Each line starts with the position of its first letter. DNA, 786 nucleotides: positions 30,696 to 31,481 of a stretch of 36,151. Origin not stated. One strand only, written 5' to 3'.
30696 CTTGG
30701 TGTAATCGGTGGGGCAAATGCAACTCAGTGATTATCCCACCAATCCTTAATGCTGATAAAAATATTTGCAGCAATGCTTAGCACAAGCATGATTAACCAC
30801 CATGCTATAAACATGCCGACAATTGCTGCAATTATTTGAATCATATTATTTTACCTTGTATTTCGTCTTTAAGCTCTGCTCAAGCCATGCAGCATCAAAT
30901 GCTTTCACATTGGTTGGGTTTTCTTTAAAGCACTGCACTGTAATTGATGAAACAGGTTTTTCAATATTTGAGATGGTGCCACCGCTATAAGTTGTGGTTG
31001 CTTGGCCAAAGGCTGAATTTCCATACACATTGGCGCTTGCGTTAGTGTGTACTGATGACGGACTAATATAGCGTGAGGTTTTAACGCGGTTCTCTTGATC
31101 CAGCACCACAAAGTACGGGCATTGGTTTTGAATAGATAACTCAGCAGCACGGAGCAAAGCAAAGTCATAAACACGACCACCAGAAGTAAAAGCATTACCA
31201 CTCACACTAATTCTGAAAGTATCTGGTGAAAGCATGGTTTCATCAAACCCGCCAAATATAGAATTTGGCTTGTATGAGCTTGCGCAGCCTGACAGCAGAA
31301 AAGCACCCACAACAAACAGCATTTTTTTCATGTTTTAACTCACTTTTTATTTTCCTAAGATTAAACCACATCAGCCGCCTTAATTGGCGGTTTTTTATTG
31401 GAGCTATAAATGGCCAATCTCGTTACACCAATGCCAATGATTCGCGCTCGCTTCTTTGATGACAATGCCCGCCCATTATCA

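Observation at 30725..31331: Opposite-strand lipoprotein plus 39-aa TM peptide cassette between ejection-protein and tailspike genes (P22 sieA/immI position)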

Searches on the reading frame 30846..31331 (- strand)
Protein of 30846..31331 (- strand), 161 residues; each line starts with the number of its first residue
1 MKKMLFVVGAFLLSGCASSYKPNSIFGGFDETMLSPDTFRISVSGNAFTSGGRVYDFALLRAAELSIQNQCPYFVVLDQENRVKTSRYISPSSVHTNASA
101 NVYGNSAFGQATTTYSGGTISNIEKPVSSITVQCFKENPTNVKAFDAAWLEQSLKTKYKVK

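Call 4: search_protein_families(library=pfam, proteins=[window:30846-31331:-], max_evalue=0.1)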
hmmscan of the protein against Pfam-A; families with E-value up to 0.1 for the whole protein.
window:30846-31331:- (161 aa): 0 families

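Call 5: search_protein_families(library=phrogs, proteins=[window:30846-31331:-], max_evalue=0.1)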
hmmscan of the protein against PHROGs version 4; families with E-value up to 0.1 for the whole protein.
window:30846-31331:- (161 aa): 3 families
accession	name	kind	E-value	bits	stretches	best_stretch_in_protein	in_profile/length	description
phrog_1119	-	moron, auxiliary metabolic gene and host takeover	0.0042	18.5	1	1-22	1-22/78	Cor superinfection exclusion protein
phrog_914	-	unknown function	0.077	14.4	0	1-21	1-21/118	-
phrog_902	-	unknown function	0.096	14.1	0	1-31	9-41/118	-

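Call 6: search_protein_families(library=ncbifam, proteins=[window:30846-31331:-], max_evalue=1)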
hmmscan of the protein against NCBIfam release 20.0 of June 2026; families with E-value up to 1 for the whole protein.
window:30846-31331:- (161 aa): 1 family
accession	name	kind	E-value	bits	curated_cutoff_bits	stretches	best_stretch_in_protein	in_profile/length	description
NF047637.1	lipo_CC0125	subfamily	4.1e-23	82.7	40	1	2-154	2-168/169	CC0125/CC1285 family lipoprotein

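Call 7: search_protein_families(library=padloc, proteins=[window:30846-31331:-], max_evalue=1)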
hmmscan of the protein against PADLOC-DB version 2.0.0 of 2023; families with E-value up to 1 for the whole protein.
window:30846-31331:- (161 aa): 0 families

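Call 9: find_homologous_proteins(query=window:30846-31331:-)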
Query window:30846-31331:- (161 aa): 42 proteins with E <= 0.001 among 75 candidates.
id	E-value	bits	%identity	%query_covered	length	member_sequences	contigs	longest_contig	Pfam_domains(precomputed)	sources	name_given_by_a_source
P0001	7.5e-101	352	100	100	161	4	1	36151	-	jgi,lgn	-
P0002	6.0e-94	330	93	100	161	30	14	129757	-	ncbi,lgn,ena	-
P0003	1.4e-83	296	83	100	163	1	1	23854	-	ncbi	-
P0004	1.6e-34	137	45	96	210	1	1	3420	-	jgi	jgi:hypothetical protein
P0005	2.0e-34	137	44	94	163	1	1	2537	-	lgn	-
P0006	2.2e-34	137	40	100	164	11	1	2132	-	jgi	jgi:hypothetical protein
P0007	2.6e-34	136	97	43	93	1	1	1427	-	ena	-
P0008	2.9e-34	136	45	100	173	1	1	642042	-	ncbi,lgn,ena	-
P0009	7.1e-34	135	42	100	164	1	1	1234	-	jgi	jgi:hypothetical protein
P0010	7.5e-34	135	45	96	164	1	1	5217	-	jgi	jgi:hypothetical protein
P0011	8.0e-34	135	43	93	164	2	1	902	-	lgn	-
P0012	1.2e-33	134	41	98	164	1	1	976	-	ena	-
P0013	1.7e-33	134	43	99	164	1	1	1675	-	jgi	jgi:hypothetical protein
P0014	4.0e-33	133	41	93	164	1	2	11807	-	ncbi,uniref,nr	ncbi:hypothetical protein [Nitrosomonas sp.]|uniref:CC0125/CC1285 family lipoprotein n=1 Tax=Nitroso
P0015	7.8e-33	132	40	100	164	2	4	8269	-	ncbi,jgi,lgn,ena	jgi:hypothetical protein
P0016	8.4e-33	131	41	100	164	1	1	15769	-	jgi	jgi:hypothetical protein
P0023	8.7e-31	125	44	99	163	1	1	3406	-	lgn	-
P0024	8.9e-31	125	41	93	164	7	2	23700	-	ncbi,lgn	ncbi:MAG: hypothetical protein AB7I68_12650 [Porticoccaceae bacterium]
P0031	4.1e-27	113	40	93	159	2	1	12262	-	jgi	jgi:hypothetical protein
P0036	6.5e-22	96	39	99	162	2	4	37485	-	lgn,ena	-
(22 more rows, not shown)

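Call 10: find_related_loci(query=window:30846-31331:-, collection=viral_contigs, flank=6000)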
Query window:30846-31331:- (161 aa) in viral_contigs; peptide patterns used: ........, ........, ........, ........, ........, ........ (x = any residue, [..] = any of these).
18 stretches matched a pattern, but none encodes a relative of the query by tblastn (E <= 1e-3).

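Call 11: find_encoding_contigs(protein=P0002, flank=8000, max_places=8)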
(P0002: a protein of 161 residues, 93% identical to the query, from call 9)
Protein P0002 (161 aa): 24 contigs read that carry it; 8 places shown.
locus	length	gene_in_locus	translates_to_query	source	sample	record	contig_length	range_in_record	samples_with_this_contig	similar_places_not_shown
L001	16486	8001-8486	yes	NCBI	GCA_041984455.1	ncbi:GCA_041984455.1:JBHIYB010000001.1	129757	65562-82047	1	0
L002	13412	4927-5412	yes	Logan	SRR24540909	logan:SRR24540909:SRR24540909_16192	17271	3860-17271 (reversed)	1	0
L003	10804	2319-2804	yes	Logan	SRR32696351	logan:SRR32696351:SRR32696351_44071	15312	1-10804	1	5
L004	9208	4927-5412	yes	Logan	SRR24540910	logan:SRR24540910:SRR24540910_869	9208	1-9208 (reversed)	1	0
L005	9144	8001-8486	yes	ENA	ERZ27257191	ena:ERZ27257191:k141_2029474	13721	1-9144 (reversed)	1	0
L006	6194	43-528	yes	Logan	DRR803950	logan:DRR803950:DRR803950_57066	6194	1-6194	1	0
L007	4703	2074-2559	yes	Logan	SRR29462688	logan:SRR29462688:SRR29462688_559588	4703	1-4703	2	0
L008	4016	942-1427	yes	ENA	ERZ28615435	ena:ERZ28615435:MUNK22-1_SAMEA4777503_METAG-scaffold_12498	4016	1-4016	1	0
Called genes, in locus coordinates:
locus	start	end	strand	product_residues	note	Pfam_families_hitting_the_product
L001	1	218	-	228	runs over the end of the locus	PF02463:SMC_N (weak), PF00005:ABC_tran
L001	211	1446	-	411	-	PF12704:MacB_PCD, PF02687:FtsX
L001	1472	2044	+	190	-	PF07238:PilZ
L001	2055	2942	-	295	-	PF00892:EamA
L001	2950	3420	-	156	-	PF02639:DUF188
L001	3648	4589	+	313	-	-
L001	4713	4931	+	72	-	-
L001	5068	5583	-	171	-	PF05838:Glyco_hydro_108, PF09374:PG_binding_3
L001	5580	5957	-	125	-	-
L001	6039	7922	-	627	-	PF27114:Phage_tail_beta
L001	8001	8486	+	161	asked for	-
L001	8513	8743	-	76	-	-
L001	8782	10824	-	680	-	-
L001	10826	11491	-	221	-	-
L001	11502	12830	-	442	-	-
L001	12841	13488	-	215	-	-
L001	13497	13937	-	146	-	PF00583:Acetyltransf_1 (weak)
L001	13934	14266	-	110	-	-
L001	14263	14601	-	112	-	-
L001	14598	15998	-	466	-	PF11134:Phage_stabilise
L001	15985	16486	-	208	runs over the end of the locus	-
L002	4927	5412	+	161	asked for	-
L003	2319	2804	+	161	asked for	-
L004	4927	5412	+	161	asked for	-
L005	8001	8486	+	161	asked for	-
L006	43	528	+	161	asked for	-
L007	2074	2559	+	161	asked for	-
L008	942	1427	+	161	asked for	-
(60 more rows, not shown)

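Call 12: find_encoding_contigs(protein=P0003, flank=8000, max_places=4)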
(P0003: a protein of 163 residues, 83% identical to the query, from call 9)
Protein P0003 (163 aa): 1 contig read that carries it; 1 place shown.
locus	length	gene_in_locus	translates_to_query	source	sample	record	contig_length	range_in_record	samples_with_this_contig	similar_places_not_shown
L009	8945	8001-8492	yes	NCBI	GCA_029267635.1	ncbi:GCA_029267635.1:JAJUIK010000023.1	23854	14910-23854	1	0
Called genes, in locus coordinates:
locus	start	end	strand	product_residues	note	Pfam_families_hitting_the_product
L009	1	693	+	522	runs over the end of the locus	PF12161:HsdM_N, PF02384:N6_Mtase, PF05175:MTS (weak), PF07669:Eco57I (weak)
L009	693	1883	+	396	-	PF01420:Methylase_S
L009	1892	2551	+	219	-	-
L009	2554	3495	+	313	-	PF14267:DUF4357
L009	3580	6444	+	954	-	PF04313:HSDR_N, PF04851:ResIII, PF00270:DEAD, PF18766:SWI2_SNF2, PF22679:T1R_D3-like, PF12008:EcoR124_C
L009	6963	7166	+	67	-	PF13737:DDE_Tnp_1_5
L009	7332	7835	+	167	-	-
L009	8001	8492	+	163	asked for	-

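Call 21: find_related_loci(query=A1, collection=genome_contigs, flank=7000)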
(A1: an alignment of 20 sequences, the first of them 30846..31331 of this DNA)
Query A1 (161 aa) in genome_contigs; peptide patterns used: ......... (x = any residue, [..] = any of these).
143 stretches matched a pattern; 69 encode a relative of the query (tblastn E <= 1e-3); 69 distinct loci.
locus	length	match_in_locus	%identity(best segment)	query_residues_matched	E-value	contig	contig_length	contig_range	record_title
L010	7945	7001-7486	83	1-161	2e-90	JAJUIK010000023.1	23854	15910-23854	MAG: Moraxellaceae bacterium isolate bin88 k141_515638_length_23854_cov_30.0438, whole genome shotgun sequence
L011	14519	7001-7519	45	1-161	3e-41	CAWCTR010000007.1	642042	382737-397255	MAG: uncultured delta proteobacterium isolate MFD01476.bin.2.8 genome assembly, contig: contig_25446, whole genome shotg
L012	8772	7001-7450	41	12-161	8e-39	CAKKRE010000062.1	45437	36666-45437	Nitrospiraceae bacterium isolate Hainich-H41-bin274-1 genome assembly, contig: H41-bin274_1_Hain_H41_02um_R3_408_length_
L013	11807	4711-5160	41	12-161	6e-39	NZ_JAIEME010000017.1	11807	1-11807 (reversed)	MAG: Nitrosomonas sp. isolate co.spades.CONCOCT.2.5kb_026 c_000000000127, whole genome shotgun sequence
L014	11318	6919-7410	42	1-160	1e-37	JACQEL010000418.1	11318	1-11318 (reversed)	MAG: Deltaproteobacteria bacterium isolate NC_groundwater_1020_Pr1_S-0.65um_57_10 Montesol18_Sp65_coassembly_scaffold_62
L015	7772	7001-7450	41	12-161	1e-36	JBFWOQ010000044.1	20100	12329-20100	MAG: Porticoccaceae bacterium isolate CA_2019_TPBF_14 NODE_12519_length_20100_cov_8.548591_TPBF, whole genome shotgun se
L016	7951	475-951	38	4-161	1e-34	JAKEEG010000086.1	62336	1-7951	MAG: Ignavibacteriae bacterium isolate PMV_1.22 PMV_1.22.k101_1944510, whole genome shotgun sequence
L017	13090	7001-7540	38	1-161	1e-34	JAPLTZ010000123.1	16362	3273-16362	MAG: Verrucomicrobia bacterium isolate LacPavin_0818_WC45_MAG_61_7 LacPavin_0818_WC45_scaffold_148401, whole genome shot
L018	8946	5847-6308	40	12-161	7e-34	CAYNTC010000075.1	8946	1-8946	MAG TPA_asm: uncultured Pirellulales bacterium isolate binchicken_co34_499 genome assembly, contig: NODE_13771_length_89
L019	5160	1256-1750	37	13-161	1e-32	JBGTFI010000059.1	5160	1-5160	MAG: Phycisphaeraceae bacterium isolate JTS-RE188 k141_4729197, whole genome shotgun sequence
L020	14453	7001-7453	42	12-161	1e-31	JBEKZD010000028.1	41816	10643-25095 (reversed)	MAG: Verrucomicrobiia bacterium isolate SPRUCE 690 SPRUCE_690_28, whole genome shotgun sequence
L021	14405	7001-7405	44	27-160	9e-30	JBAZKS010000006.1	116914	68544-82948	MAG: Elusimicrobiota bacterium isolate SO_2017_LW4_15 scaffold_506_c1_LW137-91_2017, whole genome shotgun sequence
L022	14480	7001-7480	36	13-161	2e-28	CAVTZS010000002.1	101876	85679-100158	MAG: uncultured delta proteobacterium isolate MFD04408.bin.1.59 genome assembly, contig: contig_23074, whole genome shot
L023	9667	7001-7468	42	7-161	5e-27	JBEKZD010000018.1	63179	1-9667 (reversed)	MAG: Verrucomicrobiia bacterium isolate SPRUCE 690 SPRUCE_690_18, whole genome shotgun sequence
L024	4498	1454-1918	35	5-158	6e-26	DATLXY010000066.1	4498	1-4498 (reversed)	MAG TPA_asm: Nitrososphaera sp. isolate SMAG_U13258 k141_131641, whole genome shotgun sequence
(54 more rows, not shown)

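Call 22: search_dna_similar(query=window:30846-31331:-, collection=phages, mode=protein, max_evalue=0.01, max_rows=30)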
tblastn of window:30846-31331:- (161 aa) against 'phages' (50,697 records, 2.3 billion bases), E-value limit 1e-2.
Records with a match: 2; places in all: 2; records where one place covers at least 80% of the query: 2.
Best place of each record, by identity: <60% 2.
By first word of the organism name: Acinetobacter 2.
By host as written in the record: Acinetobacter baumannii 1656-2 1; Acinetobacter baumannii 9102 1.
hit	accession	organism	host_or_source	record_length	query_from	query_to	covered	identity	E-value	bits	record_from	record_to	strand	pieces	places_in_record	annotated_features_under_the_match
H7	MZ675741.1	Acinetobacter phage Ab1656-2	Acinetobacter baumannii 1656-2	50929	1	142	88%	26.6%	1e-4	47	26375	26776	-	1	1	SEL1-like repeat protein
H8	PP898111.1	Acinetobacter phage phi9102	Acinetobacter baumannii 9102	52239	1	142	88%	26.6%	1e-4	47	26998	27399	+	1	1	record has no annotation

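Call 25: get_annotated_region(hit=H7, flank=6000)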
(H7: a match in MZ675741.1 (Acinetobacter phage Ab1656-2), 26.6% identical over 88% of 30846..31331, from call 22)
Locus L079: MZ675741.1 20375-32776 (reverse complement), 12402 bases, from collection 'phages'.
description: Acinetobacter phage Ab1656-2, complete genome.
organism: Acinetobacter phage Ab1656-2 (NCBI taxid 2897426)
taxonomy: Viruses; Duplodnaviria; Heunggongvirae; Uroviricota; Caudoviricetes; Vieuvirus
host: Acinetobacter baumannii 1656-2; source: -; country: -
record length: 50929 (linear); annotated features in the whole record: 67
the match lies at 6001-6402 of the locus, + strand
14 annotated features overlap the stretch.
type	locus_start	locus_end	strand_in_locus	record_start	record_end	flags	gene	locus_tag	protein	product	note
CDS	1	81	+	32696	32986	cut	-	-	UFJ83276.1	putative ubiquitin-binding zinc finger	-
CDS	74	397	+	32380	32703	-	-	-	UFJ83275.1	hypothetical protein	-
CDS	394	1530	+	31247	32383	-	-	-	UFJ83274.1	ATP-binding protein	-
CDS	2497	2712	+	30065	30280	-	-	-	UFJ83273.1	hypothetical protein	-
CDS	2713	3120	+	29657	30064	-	-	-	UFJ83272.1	hypothetical protein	-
CDS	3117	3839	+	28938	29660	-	-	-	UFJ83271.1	immunity protein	CdiI immunity protein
CDS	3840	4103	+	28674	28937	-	-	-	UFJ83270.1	DNA-binding protein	-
CDS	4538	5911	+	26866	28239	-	-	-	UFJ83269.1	recombinase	-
CDS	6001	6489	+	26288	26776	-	-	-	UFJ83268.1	SEL1-like repeat protein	-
CDS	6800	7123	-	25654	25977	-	-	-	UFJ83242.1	phosphoethanolamine transferase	Phosphoethanolamine transferase EptA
CDS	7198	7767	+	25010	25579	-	-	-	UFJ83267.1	TnpA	TnpA (transposase)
CDS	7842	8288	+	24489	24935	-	-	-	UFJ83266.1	transposase DDE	-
CDS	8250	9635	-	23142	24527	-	-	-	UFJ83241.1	phosphoethanolamine transferase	Phosphoethanolamine transferase EptA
CDS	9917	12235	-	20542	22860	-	-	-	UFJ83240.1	TonB-dependent receptor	-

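Call 26: predict_structure(alignment_id=A1)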
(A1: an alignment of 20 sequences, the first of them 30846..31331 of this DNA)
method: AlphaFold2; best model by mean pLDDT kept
length: 161 residues; sequences in the alignment: 20
mean_pLDDT: 87.8   pTM: 0.72
mean pLDDT of the five models: 87.8, 87.1, 85.3, 85.0, 82.2
residues with pLDDT >= 90: 96; 70-90: 49; 50-70: 8; < 50: 8
segments of 3 or more residues with pLDDT < 50: 9-14
pLDDT, mean of each block of 10 residues (from residue 1): 49 64 87 95 92 96 96 96 88 90 85 90 92 96 95 95 84
secondary structure, 60 per line:
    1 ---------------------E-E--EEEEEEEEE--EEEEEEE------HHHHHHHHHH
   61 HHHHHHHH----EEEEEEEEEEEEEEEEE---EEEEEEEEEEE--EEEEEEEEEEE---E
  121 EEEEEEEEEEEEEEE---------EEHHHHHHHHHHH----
elements in order: E27-35 E38-44 H51-68 E73-89 E93-103 E106-116 E120-135 H147-157

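Call 29: fold_search(model_id=the predicted structure, library=pdb)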
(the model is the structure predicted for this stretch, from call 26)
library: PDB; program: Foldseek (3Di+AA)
matches with E <= 10: 935; with E <= 0.001: 0
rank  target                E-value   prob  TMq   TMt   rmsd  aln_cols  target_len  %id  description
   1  9rt2_N1               1.1e-02  0.28  0.17  0.12  18.5       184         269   10  NetF - ANTXR2 structure (C4) (released 2026-02-18)
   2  4h56_A                1.5e-02  0.21  0.13  0.10  16.8       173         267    9  Crystal structure of the Clostridium perfringens NetB toxin in the membrane inserted form (released 2012-12-26)
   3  7yl9_H                2.6e-02  0.35  0.17  0.06  16.3       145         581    8  Cryo-EM structure of complete transmembrane channel E289A mutant Vibrio cholerae Cytolysin (released 2022-08-31)
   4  3o44_A                2.8e-02  0.33  0.17  0.06  17.1       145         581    8  Crystal Structure of the Vibrio cholerae Cytolysin (HlyA) Heptameric Pore (released 2011-04-20)
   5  8jc7_A                2.8e-02  0.28  0.17  0.08  20.7       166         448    7  Cryo-EM structure of Vibrio campbellii alpha-hemolysin (released 2023-09-27)
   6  9e2v_A                2.9e-02  0.23  0.10  0.08  20.4       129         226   13  Cryo-EM map of homodecameric TraT (released 2025-04-16)
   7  6sb4_C                3.6e-02  0.33  0.15  0.13  11.7        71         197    8  Crystal structure of murine perforin-2 P2 domain crystal form 2 (released 2020-02-05)
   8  7oho_MMM              3.6e-02  0.28  0.17  0.07  28.2       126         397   11  Crystal structure of AP2 FCHO2 chimera (released 2022-06-01)
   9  9fs5_A                3.6e-02  0.20  0.09  0.07  20.3       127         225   14  Cryo-EM structure of the decameric TraT surface exclusion lipoprotein from Escherichia coli (F plasmid) (released 2024-12-11)
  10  4tw1_E                4.0e-02  0.16  0.15  0.09  20.3       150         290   12  Crystal structure of the octameric pore complex of the Staphylococcus aureus Bi-component Toxin LukGH (released 2014-11-12)
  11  9spi_SU               5.2e-02  0.16  0.13  0.19  15.4       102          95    7  CRYO-EM STRUCTURE OF HUMAN 80S RIBOSOME WITH A/P/E-SITE TRNA AND MRNA CONTAINING URIDINE (released 2026-01-21)
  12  6sb4_B                5.6e-02  0.44  0.14  0.12  13.8        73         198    7  Crystal structure of murine perforin-2 P2 domain crystal form 2 (released 2020-02-05)
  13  6sb4_G                5.6e-02  0.28  0.15  0.13  11.6        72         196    8  Crystal structure of murine perforin-2 P2 domain crystal form 2 (released 2020-02-05)
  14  9fsm_A                5.9e-02  0.20  0.09  0.07  20.4       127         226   12  Cryo-EM structure of the decameric TraT surface exclusion lipoprotein from Klebsiella pneumoniae (pKpQIL plasmid) (released 2024-12-11)
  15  9lh7_A                5.9e-02  0.20  0.20  0.07  21.1       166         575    9  Pore-like heptameric T201A Vibrio cholerae cytolysin mutant (released 2025-10-01)
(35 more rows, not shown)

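Call 30: fold_search(model_id=the predicted structure, library=viral)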
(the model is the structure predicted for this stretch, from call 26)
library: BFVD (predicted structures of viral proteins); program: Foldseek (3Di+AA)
matches with E <= 10: 893; with E <= 0.001: 0
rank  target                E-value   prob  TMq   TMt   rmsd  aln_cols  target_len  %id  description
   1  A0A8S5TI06            6.7e-03  0.18  0.14  0.05  24.9       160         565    9  Uncharacterized protein [Siphoviridae sp. ctTfn5]
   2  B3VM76                9.2e-03  0.80  0.28  0.29  13.7       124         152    9  Uncharacterized protein [Mycobacterium phage Predator]
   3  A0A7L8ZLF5            1.2e-02  0.41  0.15  0.17  12.7       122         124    7  Uncharacterized protein [Erwinia phage pEa_SNUABM_12]
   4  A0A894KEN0            1.3e-02  0.15  0.14  0.09  26.8       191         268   10  (no name in the UniProt tables at hand)
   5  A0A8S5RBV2            1.6e-02  0.15  0.12  0.05  26.6       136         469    8  Translocon-associated protein beta (TRAPB) [virus sp. ctOZh10]
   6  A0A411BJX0            1.9e-02  0.21  0.18  0.08  21.4       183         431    8  (no name in the UniProt tables at hand)
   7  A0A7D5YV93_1          2.1e-02  0.06  0.11  0.03  35.3       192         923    9  Poxvirus B22R protein C-terminal domain-containing protein [Scale drop disease virus]
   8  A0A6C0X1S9            2.4e-02  0.09  0.15  0.11  24.6       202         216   10  Uncharacterized protein [Apple barna-like virus 1]
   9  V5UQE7                4.9e-02  0.25  0.18  0.07  15.7       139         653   13  Uncharacterized protein [Shigella phage pSb-1]
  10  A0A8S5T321            4.9e-02  0.23  0.15  0.20  26.7       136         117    8  Oxidoreductase [Podoviridae sp. ctpVv1]
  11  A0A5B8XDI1            5.2e-02  0.20  0.20  0.13  27.9       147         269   11  Uncharacterized protein [Mortimer virus]
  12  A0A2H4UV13            5.2e-02  0.04  0.09  0.05  26.4       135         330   10  Core protein [Bodo saltans virus]
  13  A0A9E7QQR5            5.9e-02  0.38  0.21  0.35  14.9       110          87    9  (no name in the UniProt tables at hand)
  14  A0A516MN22            5.9e-02  0.09  0.15  0.16  20.8       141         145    9  (no name in the UniProt tables at hand)
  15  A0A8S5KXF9            5.9e-02  0.08  0.16  0.07  22.0       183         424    9  Maturation protein [ssRNA phage AIN003]
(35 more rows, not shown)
